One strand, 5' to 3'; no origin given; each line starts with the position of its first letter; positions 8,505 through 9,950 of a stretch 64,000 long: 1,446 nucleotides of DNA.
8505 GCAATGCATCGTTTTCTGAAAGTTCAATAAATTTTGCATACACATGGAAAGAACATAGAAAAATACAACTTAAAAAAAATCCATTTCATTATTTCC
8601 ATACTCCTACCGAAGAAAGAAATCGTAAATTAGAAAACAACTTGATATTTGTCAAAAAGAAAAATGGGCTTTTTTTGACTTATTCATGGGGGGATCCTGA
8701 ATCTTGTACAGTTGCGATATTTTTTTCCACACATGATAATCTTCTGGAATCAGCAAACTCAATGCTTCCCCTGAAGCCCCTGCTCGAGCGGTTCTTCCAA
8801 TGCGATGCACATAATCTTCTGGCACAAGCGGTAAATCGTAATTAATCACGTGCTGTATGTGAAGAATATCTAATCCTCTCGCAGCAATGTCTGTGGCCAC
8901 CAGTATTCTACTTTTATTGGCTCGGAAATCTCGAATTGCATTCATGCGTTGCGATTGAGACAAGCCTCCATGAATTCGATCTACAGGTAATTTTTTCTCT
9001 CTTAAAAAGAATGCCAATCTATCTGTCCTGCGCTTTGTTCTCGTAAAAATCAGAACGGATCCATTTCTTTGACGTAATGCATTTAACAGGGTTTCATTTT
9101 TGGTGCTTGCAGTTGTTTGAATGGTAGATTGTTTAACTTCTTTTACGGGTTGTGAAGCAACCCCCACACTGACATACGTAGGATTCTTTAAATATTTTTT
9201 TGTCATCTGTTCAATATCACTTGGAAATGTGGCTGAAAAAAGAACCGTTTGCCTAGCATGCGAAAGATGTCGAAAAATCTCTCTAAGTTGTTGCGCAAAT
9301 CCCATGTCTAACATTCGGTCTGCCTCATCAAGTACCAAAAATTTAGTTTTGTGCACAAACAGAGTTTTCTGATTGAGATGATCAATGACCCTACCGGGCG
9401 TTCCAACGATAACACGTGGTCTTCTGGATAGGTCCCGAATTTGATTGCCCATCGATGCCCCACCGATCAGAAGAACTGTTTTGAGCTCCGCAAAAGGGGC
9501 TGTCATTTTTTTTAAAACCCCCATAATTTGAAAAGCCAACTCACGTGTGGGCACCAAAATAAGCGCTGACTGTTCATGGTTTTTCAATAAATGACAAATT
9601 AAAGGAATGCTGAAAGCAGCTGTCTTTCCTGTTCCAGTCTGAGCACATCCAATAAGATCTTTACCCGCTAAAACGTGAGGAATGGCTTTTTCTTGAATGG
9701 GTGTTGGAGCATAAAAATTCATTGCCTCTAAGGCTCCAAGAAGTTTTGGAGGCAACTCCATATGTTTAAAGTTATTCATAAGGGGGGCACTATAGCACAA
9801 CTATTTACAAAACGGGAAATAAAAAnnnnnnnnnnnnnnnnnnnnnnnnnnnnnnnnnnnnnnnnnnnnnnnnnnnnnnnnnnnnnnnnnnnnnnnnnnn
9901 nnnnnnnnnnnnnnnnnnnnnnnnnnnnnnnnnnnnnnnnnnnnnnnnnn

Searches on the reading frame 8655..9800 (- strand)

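Call 82: search_protein_families(library=pfam, proteins=[window:8655-9800:-], max_evalue=0.00001)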
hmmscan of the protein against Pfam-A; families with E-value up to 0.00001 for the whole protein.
window:8655-9800:- (382 aa): 3 families
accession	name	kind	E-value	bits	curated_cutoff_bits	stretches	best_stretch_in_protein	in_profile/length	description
PF00270.35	DEAD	-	2.9e-52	177.2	26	1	33-198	1-166/167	DEAD/DEAH box helicase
PF00271.37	Helicase_C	-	3.1e-34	118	23.5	1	234-341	2-110/110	Helicase conserved C-terminal domain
PF04851.21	ResIII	-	3.4e-09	37.3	22.5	1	34-193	6-163/164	Type III restriction enzyme, res subunit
